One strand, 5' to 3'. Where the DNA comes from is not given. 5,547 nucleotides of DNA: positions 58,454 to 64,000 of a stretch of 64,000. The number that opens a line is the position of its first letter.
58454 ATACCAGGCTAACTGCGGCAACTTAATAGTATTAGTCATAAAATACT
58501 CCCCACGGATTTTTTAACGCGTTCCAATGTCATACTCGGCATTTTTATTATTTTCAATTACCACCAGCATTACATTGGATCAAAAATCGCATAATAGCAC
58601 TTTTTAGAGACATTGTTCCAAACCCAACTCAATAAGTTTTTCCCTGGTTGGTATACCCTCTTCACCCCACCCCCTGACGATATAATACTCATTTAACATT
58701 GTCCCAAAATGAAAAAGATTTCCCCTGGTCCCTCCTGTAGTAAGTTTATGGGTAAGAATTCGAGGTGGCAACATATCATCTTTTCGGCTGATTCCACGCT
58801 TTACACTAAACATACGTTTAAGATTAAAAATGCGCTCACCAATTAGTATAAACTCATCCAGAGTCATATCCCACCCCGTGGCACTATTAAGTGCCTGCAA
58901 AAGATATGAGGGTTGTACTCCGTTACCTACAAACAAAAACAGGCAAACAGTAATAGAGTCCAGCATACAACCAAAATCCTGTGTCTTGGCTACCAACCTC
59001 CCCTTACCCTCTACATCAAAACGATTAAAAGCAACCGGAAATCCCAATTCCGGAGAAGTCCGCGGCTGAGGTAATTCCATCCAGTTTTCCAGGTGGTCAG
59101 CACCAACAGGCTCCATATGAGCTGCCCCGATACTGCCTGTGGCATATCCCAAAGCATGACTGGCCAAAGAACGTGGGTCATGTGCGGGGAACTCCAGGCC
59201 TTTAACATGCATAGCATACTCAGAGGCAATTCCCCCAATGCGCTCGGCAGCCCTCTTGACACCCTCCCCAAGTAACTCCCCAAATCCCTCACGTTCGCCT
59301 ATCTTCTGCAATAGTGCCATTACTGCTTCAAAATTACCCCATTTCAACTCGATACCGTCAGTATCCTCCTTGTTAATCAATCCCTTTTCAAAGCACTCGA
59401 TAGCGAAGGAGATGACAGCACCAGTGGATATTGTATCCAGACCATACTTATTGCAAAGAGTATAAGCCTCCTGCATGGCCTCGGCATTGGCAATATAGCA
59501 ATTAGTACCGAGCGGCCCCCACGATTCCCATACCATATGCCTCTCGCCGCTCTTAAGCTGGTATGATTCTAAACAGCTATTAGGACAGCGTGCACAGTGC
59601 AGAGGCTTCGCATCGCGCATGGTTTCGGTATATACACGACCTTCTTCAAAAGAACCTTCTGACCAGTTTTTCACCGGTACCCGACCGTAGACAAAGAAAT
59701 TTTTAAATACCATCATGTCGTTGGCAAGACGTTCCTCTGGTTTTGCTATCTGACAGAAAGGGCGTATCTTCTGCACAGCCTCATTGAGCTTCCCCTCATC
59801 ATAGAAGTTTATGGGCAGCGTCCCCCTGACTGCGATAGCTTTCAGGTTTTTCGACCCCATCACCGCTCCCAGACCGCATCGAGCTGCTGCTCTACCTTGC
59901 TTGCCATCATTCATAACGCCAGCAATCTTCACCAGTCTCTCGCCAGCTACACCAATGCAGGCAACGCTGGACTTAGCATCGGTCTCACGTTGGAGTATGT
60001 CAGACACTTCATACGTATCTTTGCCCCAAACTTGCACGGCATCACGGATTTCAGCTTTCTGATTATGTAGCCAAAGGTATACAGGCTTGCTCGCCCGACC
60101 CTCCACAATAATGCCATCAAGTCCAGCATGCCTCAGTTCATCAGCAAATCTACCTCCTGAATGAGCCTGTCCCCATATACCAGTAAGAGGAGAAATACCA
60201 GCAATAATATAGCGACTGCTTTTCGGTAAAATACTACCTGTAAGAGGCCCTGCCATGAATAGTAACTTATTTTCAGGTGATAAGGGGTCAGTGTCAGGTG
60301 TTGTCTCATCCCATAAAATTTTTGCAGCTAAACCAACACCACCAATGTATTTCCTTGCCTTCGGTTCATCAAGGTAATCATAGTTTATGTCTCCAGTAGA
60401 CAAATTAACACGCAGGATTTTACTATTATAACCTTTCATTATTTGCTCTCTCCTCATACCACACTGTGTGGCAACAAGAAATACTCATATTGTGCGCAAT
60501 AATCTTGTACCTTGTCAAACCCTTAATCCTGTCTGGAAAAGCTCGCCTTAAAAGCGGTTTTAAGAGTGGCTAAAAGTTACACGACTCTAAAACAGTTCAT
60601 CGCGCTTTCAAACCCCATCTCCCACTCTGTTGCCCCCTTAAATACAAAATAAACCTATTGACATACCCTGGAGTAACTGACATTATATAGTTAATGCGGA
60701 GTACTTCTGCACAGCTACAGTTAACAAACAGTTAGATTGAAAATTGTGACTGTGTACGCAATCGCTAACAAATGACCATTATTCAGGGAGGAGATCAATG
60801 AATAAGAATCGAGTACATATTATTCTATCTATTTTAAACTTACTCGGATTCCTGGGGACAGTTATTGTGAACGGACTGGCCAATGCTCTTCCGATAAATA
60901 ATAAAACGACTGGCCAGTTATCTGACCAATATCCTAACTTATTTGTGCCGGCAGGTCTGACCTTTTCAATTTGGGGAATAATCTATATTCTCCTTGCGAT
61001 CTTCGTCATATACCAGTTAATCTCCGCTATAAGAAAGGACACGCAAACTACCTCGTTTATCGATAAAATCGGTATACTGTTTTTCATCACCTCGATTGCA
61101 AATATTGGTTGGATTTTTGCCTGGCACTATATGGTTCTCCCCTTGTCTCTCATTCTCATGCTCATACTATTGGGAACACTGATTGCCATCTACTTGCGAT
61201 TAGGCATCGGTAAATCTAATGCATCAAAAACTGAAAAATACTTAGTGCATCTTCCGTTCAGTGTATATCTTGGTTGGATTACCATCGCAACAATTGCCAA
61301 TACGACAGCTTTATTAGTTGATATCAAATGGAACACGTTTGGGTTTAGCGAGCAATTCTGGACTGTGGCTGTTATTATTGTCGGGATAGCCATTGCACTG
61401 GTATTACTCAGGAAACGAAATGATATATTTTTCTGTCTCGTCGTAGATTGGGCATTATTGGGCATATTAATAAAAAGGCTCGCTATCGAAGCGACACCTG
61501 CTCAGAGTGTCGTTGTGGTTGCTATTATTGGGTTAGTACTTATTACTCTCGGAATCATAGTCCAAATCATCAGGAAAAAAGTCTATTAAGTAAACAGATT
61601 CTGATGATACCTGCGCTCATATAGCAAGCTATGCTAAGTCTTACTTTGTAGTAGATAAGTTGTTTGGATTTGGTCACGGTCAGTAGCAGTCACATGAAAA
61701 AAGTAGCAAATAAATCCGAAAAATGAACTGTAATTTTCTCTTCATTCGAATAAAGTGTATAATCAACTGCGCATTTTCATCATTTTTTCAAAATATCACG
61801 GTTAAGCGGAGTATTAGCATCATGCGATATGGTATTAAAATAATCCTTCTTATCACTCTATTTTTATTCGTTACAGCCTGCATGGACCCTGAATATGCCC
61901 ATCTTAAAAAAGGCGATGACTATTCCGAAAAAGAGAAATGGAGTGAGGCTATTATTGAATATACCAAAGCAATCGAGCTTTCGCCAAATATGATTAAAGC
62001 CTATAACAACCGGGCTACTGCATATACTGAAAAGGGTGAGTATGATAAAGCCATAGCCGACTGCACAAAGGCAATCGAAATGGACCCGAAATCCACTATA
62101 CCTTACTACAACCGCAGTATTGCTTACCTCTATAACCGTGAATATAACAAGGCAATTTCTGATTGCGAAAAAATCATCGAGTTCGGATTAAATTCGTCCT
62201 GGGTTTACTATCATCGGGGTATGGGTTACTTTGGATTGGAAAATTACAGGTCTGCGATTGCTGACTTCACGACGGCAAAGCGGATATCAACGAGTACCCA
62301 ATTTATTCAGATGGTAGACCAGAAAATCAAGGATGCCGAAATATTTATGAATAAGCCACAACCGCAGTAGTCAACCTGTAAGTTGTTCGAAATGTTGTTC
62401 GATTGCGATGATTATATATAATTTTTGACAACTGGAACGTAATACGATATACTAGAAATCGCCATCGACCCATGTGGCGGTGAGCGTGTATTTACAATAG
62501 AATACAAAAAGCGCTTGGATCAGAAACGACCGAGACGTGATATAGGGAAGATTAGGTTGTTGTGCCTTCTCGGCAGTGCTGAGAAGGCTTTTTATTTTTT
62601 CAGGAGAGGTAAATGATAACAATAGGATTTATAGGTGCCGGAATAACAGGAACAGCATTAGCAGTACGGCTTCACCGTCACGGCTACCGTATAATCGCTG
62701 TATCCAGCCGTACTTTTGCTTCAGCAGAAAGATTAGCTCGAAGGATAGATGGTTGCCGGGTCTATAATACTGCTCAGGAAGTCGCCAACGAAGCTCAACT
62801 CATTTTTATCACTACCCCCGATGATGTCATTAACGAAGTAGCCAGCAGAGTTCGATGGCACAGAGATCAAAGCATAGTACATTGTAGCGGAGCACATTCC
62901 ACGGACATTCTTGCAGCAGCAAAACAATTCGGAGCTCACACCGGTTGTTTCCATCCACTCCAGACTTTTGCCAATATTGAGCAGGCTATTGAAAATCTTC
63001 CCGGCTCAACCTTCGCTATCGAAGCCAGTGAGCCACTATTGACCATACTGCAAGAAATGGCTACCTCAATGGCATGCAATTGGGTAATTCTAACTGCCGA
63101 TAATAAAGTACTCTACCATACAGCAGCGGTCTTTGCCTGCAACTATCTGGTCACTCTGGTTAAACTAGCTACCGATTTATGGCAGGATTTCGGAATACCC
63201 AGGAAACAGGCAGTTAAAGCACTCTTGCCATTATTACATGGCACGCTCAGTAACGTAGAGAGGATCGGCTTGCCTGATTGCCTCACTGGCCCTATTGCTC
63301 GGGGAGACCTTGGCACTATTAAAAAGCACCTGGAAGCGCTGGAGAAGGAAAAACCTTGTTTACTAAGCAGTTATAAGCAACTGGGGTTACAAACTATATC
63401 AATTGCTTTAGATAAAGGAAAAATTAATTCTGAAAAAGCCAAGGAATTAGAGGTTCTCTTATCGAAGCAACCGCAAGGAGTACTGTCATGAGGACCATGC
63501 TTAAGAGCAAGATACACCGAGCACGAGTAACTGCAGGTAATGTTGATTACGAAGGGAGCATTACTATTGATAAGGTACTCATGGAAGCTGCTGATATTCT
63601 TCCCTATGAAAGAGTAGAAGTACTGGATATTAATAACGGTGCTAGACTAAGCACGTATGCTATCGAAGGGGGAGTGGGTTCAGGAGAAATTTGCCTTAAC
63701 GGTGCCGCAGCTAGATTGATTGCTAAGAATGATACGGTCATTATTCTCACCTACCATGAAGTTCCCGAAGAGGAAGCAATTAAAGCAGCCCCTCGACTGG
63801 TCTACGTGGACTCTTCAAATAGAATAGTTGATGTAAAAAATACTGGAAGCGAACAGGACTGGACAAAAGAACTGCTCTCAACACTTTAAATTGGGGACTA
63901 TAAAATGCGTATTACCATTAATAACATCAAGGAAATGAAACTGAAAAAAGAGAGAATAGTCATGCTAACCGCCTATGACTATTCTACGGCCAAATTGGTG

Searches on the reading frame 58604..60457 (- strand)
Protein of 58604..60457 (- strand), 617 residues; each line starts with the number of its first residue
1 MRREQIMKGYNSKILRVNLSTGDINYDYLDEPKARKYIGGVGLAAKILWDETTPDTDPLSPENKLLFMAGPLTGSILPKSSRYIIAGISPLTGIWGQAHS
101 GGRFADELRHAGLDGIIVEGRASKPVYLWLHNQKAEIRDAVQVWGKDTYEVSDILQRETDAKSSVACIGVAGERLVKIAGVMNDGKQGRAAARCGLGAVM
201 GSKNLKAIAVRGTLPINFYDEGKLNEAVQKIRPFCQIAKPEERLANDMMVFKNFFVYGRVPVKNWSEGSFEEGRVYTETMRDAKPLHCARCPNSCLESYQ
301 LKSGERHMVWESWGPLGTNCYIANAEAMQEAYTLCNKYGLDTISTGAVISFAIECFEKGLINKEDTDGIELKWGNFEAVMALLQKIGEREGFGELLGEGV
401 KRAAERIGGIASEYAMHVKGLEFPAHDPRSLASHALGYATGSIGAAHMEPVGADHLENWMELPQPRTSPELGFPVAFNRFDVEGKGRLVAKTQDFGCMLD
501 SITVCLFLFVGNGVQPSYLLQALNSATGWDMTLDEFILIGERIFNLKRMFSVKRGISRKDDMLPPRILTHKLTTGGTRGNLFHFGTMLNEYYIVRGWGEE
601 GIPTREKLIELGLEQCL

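Call 51: search_protein_families(library=pfam, proteins=[window:58604-60457:-], max_evalue=0.00001)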
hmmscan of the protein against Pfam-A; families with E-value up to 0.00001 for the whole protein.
window:58604-60457:- (617 aa): 2 families
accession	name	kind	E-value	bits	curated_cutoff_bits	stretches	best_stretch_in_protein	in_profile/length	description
PF01314.23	AFOR_C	-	1.4e-112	377.1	27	1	257-613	35-385/385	Aldehyde ferredoxin oxidoreductase, domains 2 & 3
PF02730.20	AFOR_N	-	4e-78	262.2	29.8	1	13-213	2-199/199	Aldehyde ferredoxin oxidoreductase, N-terminal domain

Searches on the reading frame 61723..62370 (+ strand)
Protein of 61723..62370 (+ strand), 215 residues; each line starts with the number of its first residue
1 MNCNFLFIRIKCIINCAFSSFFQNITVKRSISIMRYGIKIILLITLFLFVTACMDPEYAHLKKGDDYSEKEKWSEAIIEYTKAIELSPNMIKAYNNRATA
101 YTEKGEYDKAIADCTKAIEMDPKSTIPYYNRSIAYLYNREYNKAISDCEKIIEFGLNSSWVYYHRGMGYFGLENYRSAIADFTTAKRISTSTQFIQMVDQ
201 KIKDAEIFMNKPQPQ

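Call 51: search_protein_families(library=pfam, proteins=[window:61723-62370:+], max_evalue=0.00001)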
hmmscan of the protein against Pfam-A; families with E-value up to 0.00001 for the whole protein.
window:61723-62370:+ (215 aa): 10 families
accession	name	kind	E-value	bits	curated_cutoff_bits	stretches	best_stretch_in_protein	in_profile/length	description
PF00515.34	TPR_1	-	9.3e-27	92.2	27.8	1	92-123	2-33/34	Tetratricopeptide repeat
PF07719.23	TPR_2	-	8.5e-25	85.2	27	1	92-123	2-33/34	Tetratricopeptide repeat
PF13181.12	TPR_8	-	6.7e-17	60.6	25.7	1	92-123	2-33/34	Tetratricopeptide repeat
PF13431.12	TPR_17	-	2.2e-14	52.9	24.4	1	80-112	2-34/34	Tetratricopeptide repeat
PF13414.12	TPR_11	-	3.3e-14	52.7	26.8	2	64-101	1-38/42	TPR repeat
PF13424.12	TPR_12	-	1.6e-09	38.2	30.1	0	90-145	2-65/77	Tetratricopeptide repeat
PF25575.1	TPR_BSK1_C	-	3.1e-08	33.9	42.2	0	55-129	40-115/118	Serine/threonine-protein kinase BSK1-like, TPR repeats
PF13432.12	TPR_16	-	5.4e-08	33.6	32.7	1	61-124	1-64/65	Tetratricopeptide repeat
PF13371.12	TPR_9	-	1.8e-06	28.3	35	0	67-124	5-62/73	Tetratricopeptide repeat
PF14559.12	TPR_19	-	3.6e-06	27.6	25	0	71-122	5-56/68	Tetratricopeptide repeat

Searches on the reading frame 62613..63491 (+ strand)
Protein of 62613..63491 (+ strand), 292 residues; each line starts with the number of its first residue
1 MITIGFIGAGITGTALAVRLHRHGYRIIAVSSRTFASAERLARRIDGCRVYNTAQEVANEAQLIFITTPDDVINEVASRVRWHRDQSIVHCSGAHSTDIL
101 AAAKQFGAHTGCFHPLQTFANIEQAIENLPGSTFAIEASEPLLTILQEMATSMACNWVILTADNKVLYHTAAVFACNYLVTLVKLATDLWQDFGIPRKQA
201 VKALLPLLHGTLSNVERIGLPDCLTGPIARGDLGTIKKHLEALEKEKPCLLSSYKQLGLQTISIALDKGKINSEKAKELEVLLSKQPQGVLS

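Call 46: find_encoding_contigs(protein=window:62613-63491:+, flank=10000, max_places=3)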
Protein window:62613-63491:+ (292 aa): 1 contig read that carries it; 1 place shown.
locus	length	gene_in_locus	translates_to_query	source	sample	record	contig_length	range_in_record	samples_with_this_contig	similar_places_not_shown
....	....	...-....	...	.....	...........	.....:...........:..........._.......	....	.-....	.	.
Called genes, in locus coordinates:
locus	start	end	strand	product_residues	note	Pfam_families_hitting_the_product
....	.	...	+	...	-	?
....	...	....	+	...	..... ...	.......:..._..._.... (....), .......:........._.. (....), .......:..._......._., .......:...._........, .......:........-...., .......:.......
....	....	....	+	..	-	?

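Call 51: search_protein_families(library=pfam, proteins=[window:62613-63491:+], max_evalue=0.00001)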
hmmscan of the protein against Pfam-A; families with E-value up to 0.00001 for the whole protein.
window:62613-63491:+ (292 aa): 6 families
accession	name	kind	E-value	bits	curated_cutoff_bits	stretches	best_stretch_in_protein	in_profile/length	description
PF10728.14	DUF2520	-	1.7e-37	128.4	25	1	133-260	2-124/125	Domain of unknown function (DUF2520)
PF10727.15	Rossmann-like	-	1.2e-14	54.7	23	1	3-115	16-131/131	Rossmann-like domain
PF03807.23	F420_oxidored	-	3.9e-12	47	21.6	1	3-90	1-90/94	NADP oxidoreductase coenzyme F420-dependent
PF03446.21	NAD_binding_2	-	6.3e-08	33.2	21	1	3-104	1-105/161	NAD binding domain of 6-phosphogluconate dehydrogenase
PF01408.29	GFO_IDH_MocA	-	4e-06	27.9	24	0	2-81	1-73/120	Oxidoreductase family, NAD-binding Rossmann fold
PF01488.26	Shikimate_DH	-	4.5e-06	27.2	24.3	1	4-68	15-83/138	Shikimate / quinate 5-dehydrogenase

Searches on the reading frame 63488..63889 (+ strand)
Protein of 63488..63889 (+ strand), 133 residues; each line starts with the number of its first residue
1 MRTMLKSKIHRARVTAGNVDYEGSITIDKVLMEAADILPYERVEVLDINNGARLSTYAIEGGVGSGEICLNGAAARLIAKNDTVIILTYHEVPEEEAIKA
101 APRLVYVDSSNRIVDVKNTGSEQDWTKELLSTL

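Call 51: search_protein_families(library=pfam, proteins=[window:63488-63889:+], max_evalue=0.00001)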
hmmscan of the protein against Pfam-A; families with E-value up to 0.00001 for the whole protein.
window:63488-63889:+ (133 aa): 1 family
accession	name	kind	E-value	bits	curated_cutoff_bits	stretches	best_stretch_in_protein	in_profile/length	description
PF02261.22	Asp_decarbox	-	3.1e-47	159.6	25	1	2-113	3-114/115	Aspartate decarboxylase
